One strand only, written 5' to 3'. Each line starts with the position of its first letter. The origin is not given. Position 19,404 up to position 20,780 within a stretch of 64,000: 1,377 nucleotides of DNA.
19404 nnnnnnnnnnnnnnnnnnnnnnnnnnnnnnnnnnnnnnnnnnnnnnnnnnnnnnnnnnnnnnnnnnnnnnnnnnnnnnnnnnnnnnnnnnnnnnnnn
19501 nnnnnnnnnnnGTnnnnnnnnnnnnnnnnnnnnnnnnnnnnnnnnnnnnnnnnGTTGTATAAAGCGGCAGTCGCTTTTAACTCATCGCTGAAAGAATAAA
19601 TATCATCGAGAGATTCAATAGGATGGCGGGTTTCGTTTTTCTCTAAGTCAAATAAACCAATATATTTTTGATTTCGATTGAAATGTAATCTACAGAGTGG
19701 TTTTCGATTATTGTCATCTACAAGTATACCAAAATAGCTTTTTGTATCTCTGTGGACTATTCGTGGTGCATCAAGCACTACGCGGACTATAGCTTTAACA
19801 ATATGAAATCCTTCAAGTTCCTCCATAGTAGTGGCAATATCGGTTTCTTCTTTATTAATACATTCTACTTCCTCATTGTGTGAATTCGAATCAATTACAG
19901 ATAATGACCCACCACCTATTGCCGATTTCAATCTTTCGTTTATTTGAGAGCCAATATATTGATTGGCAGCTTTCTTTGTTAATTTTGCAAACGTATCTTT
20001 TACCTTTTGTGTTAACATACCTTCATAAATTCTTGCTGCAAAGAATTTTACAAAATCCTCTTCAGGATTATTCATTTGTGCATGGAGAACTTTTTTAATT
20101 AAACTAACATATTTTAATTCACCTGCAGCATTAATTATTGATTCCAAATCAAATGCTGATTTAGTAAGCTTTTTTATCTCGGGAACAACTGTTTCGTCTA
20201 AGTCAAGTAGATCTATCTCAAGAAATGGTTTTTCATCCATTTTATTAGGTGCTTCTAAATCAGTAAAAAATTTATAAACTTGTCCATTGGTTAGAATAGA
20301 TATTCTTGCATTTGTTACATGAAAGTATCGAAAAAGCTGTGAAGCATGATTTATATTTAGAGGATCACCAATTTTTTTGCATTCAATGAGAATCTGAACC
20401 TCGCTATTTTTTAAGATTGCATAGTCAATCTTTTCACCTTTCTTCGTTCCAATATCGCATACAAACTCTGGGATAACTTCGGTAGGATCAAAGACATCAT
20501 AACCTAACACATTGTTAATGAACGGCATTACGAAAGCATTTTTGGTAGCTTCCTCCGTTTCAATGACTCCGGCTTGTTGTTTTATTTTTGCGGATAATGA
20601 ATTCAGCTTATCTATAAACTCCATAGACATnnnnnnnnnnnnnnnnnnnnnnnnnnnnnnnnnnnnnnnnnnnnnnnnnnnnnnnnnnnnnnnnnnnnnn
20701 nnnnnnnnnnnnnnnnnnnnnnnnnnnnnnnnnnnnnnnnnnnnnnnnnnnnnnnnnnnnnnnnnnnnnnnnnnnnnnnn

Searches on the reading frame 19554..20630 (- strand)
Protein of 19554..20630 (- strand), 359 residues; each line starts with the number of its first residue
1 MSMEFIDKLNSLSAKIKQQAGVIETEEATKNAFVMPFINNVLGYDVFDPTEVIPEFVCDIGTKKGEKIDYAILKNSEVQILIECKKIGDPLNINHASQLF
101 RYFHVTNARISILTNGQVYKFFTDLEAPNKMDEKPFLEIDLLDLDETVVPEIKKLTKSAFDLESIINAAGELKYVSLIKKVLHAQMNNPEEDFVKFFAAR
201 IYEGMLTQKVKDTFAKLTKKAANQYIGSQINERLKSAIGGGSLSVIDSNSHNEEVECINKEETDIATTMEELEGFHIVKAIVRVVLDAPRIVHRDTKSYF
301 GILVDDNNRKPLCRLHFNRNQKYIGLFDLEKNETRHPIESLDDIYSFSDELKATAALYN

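Call 4: search_protein_families(proteins=[window:19554-20630:-], library=padloc, max_evalue=1)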
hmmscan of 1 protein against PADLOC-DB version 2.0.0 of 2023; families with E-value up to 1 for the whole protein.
window:19554-20630:- (359 aa): 2 families
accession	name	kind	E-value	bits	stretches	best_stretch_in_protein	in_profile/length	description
PDLC03604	REase_MTase_IIG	-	3.7e-07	26.6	1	50-181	61-193/1011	Type IIG restriction enzyme-methyltransferase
PDLC04974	PDC-S26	-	0.046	11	1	63-308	104-324/401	-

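Call 5: search_protein_families(proteins=[window:19554-20630:-], library=ncbifam, max_evalue=1)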
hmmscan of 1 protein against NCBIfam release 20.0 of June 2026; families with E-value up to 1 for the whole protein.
window:19554-20630:- (359 aa): 3 families
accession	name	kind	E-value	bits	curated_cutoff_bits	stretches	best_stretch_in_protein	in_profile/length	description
NF038027.1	TssQ_fam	subfamily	0.017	15.6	65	1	308-338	58-88/100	TssQ family T6SS-associated lipoprotein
NF047698.1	PP_RS20740_fam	equivalog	0.018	14.3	200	1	171-240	168-235/384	PP_RS20740 family protein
TIGR04256.1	GxxExxY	subfamily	0.069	13.5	35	1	78-115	68-104/116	GxxExxY protein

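Call 7: profile_search(protein=window:19554-20630:-)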
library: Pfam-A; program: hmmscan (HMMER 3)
A. the first sequence (359 residues): domains with independent E <= 10: 6; with E <= 0.001: 2
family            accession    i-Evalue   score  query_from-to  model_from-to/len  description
HSDR_N_2          PF13588.12    1.8e-07    31.6      26-123         2-95/110  Type I restriction enzyme R protein N terminus (HSDR_N)
HSDR_N            PF04313.20    1.9e-07    31.6      52-129       114-197/198  Type I restriction enzyme R protein N terminus (HSDR_N)
HSDR_N            PF04313.20       0.11    12.8      25-60          3-37/198  Type I restriction enzyme R protein N terminus (HSDR_N)
PDDEXK_3          PF13366.12       0.13    13.1      77-116        68-106/117  PD-(D/E)XK nuclease superfamily
DUF637            PF04830.18       0.13    12.4     208-266        71-130/168  Possible hemagglutinin (DUF637)
RPW8              PF05659.16        1.1     9.3     139-201        51-115/139  Arabidopsis broad-spectrum mildew resistance protein RPW8

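Call 10: find_homologous_proteins(query=window:19554-20630:-, max_evalue=0.001)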
Query window:19554-20630:- (359 aa): 8000 proteins with E <= 0.001 among 8000 candidates; the best 120 are listed.
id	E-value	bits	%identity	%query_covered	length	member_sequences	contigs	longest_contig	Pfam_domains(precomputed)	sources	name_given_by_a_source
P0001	2.1e-231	785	99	100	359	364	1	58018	PF04313.21,PF13588.13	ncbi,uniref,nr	ncbi:type I restriction endonuclease [Escherichia coli]|uniref:type I restriction endonuclease n=1 T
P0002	5.9e-199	678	84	100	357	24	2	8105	PF04313.21,PF13588.13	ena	-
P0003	2.1e-197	673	84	100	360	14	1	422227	PF04313.21,PF13588.13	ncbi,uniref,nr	ncbi:type I restriction enzyme HsdR N-terminal domain-containing protein [Citrobacter sp. S2-9]|unir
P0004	7.0e-197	671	84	100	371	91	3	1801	PF04313.21,PF13588.13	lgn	-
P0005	2.2e-196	670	83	100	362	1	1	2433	PF04313.21,PF13588.13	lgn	-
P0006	5.2e-195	665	84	99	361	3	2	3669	PF04313.21,PF13588.13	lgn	-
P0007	2.3e-194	663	82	100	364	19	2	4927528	PF04313.21,PF13588.13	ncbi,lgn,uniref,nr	ncbi:type I restriction enzyme HsdR N-terminal domain-containing protein [Citrobacter freundii]|unir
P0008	3.0e-194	663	83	100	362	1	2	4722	PF04313.21,PF13588.13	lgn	-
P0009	6.7e-194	662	82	100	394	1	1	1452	PF04313.21,PF13588.13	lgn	-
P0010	4.1e-192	656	81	100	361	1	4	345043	PF04313.21,PF13588.13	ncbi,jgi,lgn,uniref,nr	ncbi:type I restriction endonuclease [Superficieibacter sp.]|uniref:type I restriction endonuclease 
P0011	7.4e-191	652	81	100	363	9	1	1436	PF04313.21,PF13588.13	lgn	-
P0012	3.2e-189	646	80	99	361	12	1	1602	PF04313.21,PF13588.13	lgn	-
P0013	5.8e-189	645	81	100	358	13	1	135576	PF04313.21,PF13588.13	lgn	-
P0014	7.3e-189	645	79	100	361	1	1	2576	PF04313.21,PF13588.13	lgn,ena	-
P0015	1.2e-188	644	78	100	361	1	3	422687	PF04313.21,PF13588.13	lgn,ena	-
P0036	4.2e-186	636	78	99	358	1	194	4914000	PF04313.21,PF13588.13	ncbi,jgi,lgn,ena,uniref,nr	ncbi:type I restriction endonuclease [Enterobacter asburiae]|jgi:hypothetical protein|uniref:type I 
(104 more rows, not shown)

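Call 11: search_solved_structures(query=window:19554-20630:-, max_evalue=1, show_alignments=3)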
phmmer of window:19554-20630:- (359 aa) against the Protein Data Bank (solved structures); distinct sequences matched with E-value up to 1: 0.

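Call 16: search_protein_families(proteins=[window:19554-20630:-], library=phrogs, max_evalue=0.1)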
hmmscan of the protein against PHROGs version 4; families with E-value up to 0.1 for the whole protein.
window:19554-20630:- (359 aa): 3 families
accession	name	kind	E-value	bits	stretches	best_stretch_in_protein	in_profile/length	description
phrog_4225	-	DNA, RNA and nucleotide metabolism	9.6e-130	433.7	1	3-356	2-352/357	endonuclease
phrog_17239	-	unknown function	2.2e-07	31.5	1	16-141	22-139/259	-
phrog_17531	-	unknown function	0.082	13.5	0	29-84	12-71/204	-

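Call 18: search_dna_similar(query=window:19554-20630:-, collection=phages, mode=protein, max_rows=30)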
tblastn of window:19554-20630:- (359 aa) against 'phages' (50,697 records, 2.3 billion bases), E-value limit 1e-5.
Records with a match: 19; places in all: 19; records where one place covers at least 80% of the query: 19.
Best place of each record, by identity: 60-80% 1; <60% 18.
By first word of the organism name: Porphyromonas 4; Bacteriophage 2; Enterococcus 2; Corynebacterium 2; Streptococcus 2; Pseudomonas 1; Acetoanaerobium 1; Fusobacterium 1; Lacticaseibacillus 1; Terrisporobacter 1; and 2 more.
By host as written in the record: - 3; Porphyromonas gingivalis ATCC 49417 2; Corynebacterium xerosis 2; Porphyromonas gingivalis WW2866 1; Porphyromonas gingivalis AFR5B1 1; Acetoanaerobium noterae DSL2 1; Enterococcus faecalis 1; Fusobacterium nucleatum 1; and 7 more.
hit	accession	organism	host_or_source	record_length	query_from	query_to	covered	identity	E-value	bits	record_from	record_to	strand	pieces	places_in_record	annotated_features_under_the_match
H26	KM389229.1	Pseudomonas phage F_TK1718sp/PAK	-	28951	3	359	99%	69.8%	2e-161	506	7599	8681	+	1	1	record has no annotation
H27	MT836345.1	Bacteriophage sp.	human fecal samples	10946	2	359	100%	50.0%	8e-112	363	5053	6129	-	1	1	record has no annotation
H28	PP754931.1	Porphyromonas phage phage019b_ATCC49417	Porphyromonas gingivalis ATCC 49417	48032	2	357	99%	46.9%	2e-103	339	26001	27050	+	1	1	endonuclease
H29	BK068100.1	Porphyromonas phage phage019a_ATCC49417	Porphyromonas gingivalis ATCC 49417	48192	2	357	99%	46.9%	2e-103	339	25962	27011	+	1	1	endonuclease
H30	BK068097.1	Porphyromonas phage phage016a_WW2866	Porphyromonas gingivalis WW2866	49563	2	357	99%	46.9%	2e-103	339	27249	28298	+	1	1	endonuclease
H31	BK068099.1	Porphyromonas phage phage018a_AFR5B1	Porphyromonas gingivalis AFR5B1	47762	2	357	99%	46.1%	5e-101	332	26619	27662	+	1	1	endonuclease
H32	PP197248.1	Acetoanaerobium phage ANDSL2_ph1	Acetoanaerobium noterae DSL2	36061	3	356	99%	44.6%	7e-85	286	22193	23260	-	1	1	endonuclease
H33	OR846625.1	Enterococcus phage Efs 1-1-1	Enterococcus faecalis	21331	1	326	91%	46.8%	5e-82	278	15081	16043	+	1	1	record has no annotation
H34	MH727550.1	Corynebacterium phage Juicebox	Corynebacterium xerosis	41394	11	352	95%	44.4%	3e-91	304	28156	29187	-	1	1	33: hypothetical protein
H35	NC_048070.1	Corynebacterium phage Juicebox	Corynebacterium xerosis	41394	11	352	95%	44.4%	3e-91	304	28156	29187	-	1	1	33: endonuclease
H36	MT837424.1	Bacteriophage sp.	human fecal samples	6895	1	352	98%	42.8%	1e-87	293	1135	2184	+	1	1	record has no annotation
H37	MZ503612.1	Fusobacterium phage FNU_1P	Fusobacterium nucleatum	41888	3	359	99%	42.1%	6e-83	280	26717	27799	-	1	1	type I restriction enzyme N-terminal domain-containing protein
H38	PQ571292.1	Enterococcus phage EG-TP1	Enterococcus gallinarum BBC_KY_5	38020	4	351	97%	43.0%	2e-83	281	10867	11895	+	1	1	endonuclease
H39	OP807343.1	Lacticaseibacillus phage P7.1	Lacticaseibacillus paracasei LMG 19719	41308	4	356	98%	40.2%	9e-76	259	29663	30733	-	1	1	hypothetical protein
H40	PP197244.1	Terrisporobacter phage TPELB_ph1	Terrisporobacter petrolearius ELB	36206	3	344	95%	41.1%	2e-76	261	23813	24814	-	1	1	endonuclease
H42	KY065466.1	Streptococcus phage IPP25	Streptococcus pneumoniae 16A/1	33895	9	328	89%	41.6%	7e-76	260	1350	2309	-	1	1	type I restriction enzyme related protein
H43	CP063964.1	Clostridium phage CWou-2020a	Clostridium botulinum 3859/11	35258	3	324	90%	36.2%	3e-55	200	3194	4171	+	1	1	type I restriction enzyme HsdR N-terminal domain-containing protein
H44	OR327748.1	Klebsiella phage KpF5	Klebsiella pneumoniae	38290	25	326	84%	30.4%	2e-33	137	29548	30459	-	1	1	protein of unknown function DUF450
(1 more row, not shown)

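Call 19: search_dna_similar(query=window:19554-20630:-, collection=plasmids, mode=protein, max_rows=30)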
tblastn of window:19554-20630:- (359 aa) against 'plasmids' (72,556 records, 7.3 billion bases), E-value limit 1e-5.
Records with a match: 48; places in all: 48; records where one place covers at least 80% of the query: 30.
Best place of each record, by identity: >=99% 1; 60-80% 2; <60% 45.
By first word of the organism name: Borreliella 16; Curtobacterium 6; Rhizobium 6; Borrelia 5; Escherichia 1; Duffyella 1; Diaphorobacter 1; Kocuria 1; Variovorax 1; Microvirga 1; and 9 more.
By predicted mobility (MOB-suite, as given by PLSDB): non-mobilizable 41; conjugative 6; mobilizable 1.
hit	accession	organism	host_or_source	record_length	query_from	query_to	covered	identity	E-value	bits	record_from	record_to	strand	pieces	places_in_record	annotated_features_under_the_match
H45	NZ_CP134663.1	Escherichia coli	Larus michahellis,bacteria,cloaca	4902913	1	359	100%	99.7%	0e+0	731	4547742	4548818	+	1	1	none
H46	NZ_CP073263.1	Duffyella gerundensis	Lolium perenne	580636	3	358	99%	68.2%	6e-164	514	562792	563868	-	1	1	type I restriction endonuclease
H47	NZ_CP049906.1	Diaphorobacter sp. HDW4B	single bacterial strain,Hydrophilus ...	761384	3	351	97%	63.7%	5e-155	489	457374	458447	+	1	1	type I restriction endonuclease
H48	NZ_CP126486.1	Kocuria rosea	mixed culture,an irradiated device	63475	2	354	98%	56.4%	4e-138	440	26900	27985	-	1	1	type I restriction enzyme HsdR N-terminal domain-containing protein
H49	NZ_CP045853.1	Curtobacterium flaccumfaciens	Phaseolus vulgaris,cell culture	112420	3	354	98%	54.9%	5e-127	408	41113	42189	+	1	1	type I restriction endonuclease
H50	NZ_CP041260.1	Curtobacterium flaccumfaciens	Phaseolus vulgaris,whole genome assembly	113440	3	354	98%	54.9%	5e-127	408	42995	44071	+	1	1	type I restriction endonuclease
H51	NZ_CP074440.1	Curtobacterium flaccumfaciens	Vigna radiata,culture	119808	3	354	98%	54.9%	5e-127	408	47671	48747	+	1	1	type I restriction endonuclease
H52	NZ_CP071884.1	Curtobacterium flaccumfaciens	Vigna radiata,culture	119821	3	354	98%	54.9%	5e-127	408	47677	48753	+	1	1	type I restriction endonuclease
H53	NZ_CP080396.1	Curtobacterium flaccumfaciens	whole organism,bean blight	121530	3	354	98%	54.9%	5e-127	408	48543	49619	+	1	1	type I restriction endonuclease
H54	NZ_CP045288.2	Curtobacterium flaccumfaciens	Capsicum sp.,Single cell,Leaf,Dry beans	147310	3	354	98%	54.9%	5e-127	408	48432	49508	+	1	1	type I restriction endonuclease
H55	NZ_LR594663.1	Variovorax sp. RA8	Riverbed sediment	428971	2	358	99%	48.9%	7e-104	342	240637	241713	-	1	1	type I restriction endonuclease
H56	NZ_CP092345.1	Rhizobium gallicum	Phaseolus vulgaris,Cell culture,nodule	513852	7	358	98%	48.3%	1e-102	338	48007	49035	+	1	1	type I restriction endonuclease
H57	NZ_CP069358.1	Microvirga sp. VF16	Vachellia farnesiana,Cell culture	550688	1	359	100%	47.1%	3e-97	323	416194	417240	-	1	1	type I restriction endonuclease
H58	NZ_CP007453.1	Peptoclostridium acidaminophilum DSM 3953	black mud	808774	3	351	97%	47.9%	4e-102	337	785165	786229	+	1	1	type I restriction endonuclease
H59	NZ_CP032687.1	Rhizobium sp. CCGE531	Phaseolus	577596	7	358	98%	45.7%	4e-93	311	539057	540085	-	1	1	type I restriction endonuclease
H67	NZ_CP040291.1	Nostoc sp. C057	Phaeoceros,pure culture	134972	2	302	84%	32.2%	3e-35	143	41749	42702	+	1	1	type I restriction endonuclease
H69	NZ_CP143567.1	Borreliella valaisiana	tick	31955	3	306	85%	29.3%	3e-21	102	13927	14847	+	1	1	type I restriction endonuclease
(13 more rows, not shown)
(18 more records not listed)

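Call 20: search_protein_representatives(protein=window:19554-20630:-)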
Query: 359 residues. Proteins with E-value up to 0.001 (for the whole library): 5263; up to 1e-10: 3098; up to 1e-30: 1209. The best 150 are listed.
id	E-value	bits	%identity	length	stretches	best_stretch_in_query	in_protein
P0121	1.6e-121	422.0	56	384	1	5-354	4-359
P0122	5.1e-117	407.2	55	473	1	3-358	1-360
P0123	1.8e-114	398.8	52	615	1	3-358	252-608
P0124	2.3e-110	385.3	52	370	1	3-358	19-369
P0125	6.0e-109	380.6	52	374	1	3-358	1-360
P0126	3.1e-108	378.3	51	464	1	7-358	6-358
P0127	8.5e-107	373.6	49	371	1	3-358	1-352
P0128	1.2e-104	366.5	52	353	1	3-358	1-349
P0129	1.6e-104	366.1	73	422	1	73-299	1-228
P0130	1.9e-103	362.6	48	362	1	4-358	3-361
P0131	2.2e-102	359.1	48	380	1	3-358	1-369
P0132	2.8e-102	358.7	52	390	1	8-358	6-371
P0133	2.8e-102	358.7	50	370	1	3-358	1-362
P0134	3.6e-102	358.4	60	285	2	3-221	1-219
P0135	1.1e-101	356.8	49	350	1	6-358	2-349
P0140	5.3e-100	351.3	46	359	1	3-354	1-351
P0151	1.3e-94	333.6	46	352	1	3-357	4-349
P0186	3.7e-87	309.0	43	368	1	3-358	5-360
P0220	7.0e-82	291.7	41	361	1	3-356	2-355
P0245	2.6e-79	283.3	40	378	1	3-355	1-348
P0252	1.1e-78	281.2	40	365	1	3-358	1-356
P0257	4.7e-78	279.1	42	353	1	5-350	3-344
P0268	1.9e-77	277.1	42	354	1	4-351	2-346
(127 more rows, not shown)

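Call 23: get_annotated_region(hit=H42, flank=5000)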
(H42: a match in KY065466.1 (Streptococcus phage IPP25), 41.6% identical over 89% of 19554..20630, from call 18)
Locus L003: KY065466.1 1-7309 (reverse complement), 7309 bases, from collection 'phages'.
description: Streptococcus phage IPP25, complete genome.
organism: Streptococcus phage IPP25 (NCBI taxid 1916165)
taxonomy: Viruses; Duplodnaviria; Heunggongvirae; Uroviricota; Caudoviricetes
host: Streptococcus pneumoniae 16A/1; source: -; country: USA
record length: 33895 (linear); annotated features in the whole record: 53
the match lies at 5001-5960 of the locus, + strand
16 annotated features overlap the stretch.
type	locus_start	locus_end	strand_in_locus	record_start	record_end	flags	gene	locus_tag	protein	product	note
CDS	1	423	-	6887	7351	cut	-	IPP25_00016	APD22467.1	hypothetical protein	-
CDS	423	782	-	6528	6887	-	-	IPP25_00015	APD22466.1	hypothetical protein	-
CDS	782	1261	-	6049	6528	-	-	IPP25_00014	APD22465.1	hypothetical protein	-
CDS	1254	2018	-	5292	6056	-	-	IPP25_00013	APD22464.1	hypothetical protein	-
CDS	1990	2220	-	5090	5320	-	-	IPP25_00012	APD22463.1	hypothetical protein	-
CDS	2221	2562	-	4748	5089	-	-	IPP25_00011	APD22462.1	hypothetical protein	-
CDS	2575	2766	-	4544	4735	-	-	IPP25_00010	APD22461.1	hypothetical protein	-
CDS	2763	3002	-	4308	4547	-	-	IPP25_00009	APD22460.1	hypothetical protein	-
CDS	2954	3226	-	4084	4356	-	-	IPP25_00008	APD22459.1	hypothetical protein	-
CDS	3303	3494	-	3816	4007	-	-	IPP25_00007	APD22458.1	DNA-binding protein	-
CDS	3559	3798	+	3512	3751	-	-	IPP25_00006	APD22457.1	hypothetical protein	-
CDS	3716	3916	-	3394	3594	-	-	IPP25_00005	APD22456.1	hypothetical protein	-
CDS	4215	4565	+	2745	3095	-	-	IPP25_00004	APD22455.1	repressor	-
CDS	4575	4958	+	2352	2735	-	-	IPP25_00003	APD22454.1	hypothetical protein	-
CDS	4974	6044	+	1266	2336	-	-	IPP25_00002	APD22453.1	type I restriction enzyme related protein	-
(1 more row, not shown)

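Call 24: get_annotated_region(hit=H28, flank=5000)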
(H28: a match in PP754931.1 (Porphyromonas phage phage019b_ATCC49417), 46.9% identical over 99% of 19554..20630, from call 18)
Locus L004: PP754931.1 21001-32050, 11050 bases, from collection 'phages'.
description: Porphyromonas phage phage019b_ATCC49417, complete genome.
organism: Porphyromonas phage phage019b_ATCC49417 (NCBI taxid 3144283)
taxonomy: Viruses
host: Porphyromonas gingivalis ATCC 49417; source: human; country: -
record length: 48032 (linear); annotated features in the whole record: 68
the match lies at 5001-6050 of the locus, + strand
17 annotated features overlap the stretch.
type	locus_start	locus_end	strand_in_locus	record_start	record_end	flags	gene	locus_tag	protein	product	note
CDS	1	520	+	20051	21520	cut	-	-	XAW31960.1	portal protein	-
CDS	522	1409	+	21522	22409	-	-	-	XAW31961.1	adaptor protein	-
CDS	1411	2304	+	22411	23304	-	-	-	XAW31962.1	hypothetical protein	-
CDS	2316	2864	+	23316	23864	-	-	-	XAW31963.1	hypothetical protein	-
CDS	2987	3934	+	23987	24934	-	-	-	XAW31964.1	amidoligase enzyme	-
CDS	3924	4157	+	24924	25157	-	-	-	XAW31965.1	hypothetical protein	-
CDS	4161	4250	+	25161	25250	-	-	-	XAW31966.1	hypothetical protein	-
CDS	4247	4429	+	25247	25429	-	-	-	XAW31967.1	HicA-like toxin-antitoxin protein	HicA-like bacterial toxin-antitoxin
CDS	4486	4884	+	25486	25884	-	-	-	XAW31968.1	HicB-like toxin-antitoxin protein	HicB-like bacterial toxin-antitoxin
CDS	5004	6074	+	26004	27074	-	-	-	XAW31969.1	endonuclease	-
CDS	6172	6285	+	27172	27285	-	-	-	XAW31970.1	hypothetical protein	-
CDS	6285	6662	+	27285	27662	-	-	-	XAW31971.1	hypothetical protein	-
CDS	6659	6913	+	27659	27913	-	-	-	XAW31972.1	hypothetical protein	-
CDS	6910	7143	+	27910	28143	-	-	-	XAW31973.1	acr candidate protein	-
CDS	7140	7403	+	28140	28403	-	-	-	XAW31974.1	hypothetical protein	-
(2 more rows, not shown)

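Call 25: get_annotated_region(hit=H35, flank=4000)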
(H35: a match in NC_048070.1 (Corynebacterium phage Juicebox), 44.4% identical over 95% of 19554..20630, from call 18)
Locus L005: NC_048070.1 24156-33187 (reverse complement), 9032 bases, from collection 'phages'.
description: Corynebacterium phage Juicebox, complete genome.
organism: Corynebacterium phage Juicebox (NCBI taxid 2301600)
taxonomy: Viruses; Duplodnaviria; Heunggongvirae; Uroviricota; Caudoviricetes; Juiceboxvirus; Juiceboxvirus juicebox
host: Corynebacterium xerosis; source: sewage influent; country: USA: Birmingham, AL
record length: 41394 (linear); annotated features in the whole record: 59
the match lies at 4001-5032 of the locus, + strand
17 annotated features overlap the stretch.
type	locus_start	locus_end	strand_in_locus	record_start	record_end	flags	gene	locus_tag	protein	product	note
CDS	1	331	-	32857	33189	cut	41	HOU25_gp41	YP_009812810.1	hypothetical protein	-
CDS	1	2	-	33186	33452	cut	42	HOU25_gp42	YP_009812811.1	hypothetical protein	-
CDS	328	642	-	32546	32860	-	40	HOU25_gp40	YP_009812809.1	hypothetical protein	-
CDS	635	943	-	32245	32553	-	39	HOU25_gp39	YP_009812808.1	hypothetical protein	-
CDS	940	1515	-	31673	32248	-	38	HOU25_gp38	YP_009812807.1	hypothetical protein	-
CDS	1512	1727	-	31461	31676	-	37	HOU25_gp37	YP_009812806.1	hypothetical protein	-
CDS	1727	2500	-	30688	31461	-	36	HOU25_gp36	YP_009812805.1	Rha-like transcriptional regulator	-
CDS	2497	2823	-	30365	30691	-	35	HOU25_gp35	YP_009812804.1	HTH DNA binding protein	-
CDS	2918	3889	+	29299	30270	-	34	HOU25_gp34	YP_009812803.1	transcriptional repressor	-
CDS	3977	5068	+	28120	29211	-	33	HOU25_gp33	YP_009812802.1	endonuclease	-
CDS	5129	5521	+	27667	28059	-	32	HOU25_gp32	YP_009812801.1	metallo-protease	-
CDS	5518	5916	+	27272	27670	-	31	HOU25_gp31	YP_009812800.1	hypothetical protein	-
CDS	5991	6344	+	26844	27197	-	30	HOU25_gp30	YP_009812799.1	hypothetical protein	-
CDS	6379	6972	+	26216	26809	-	29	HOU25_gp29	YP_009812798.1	hypothetical protein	-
CDS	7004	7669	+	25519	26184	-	28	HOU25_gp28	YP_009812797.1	transcriptional regulator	-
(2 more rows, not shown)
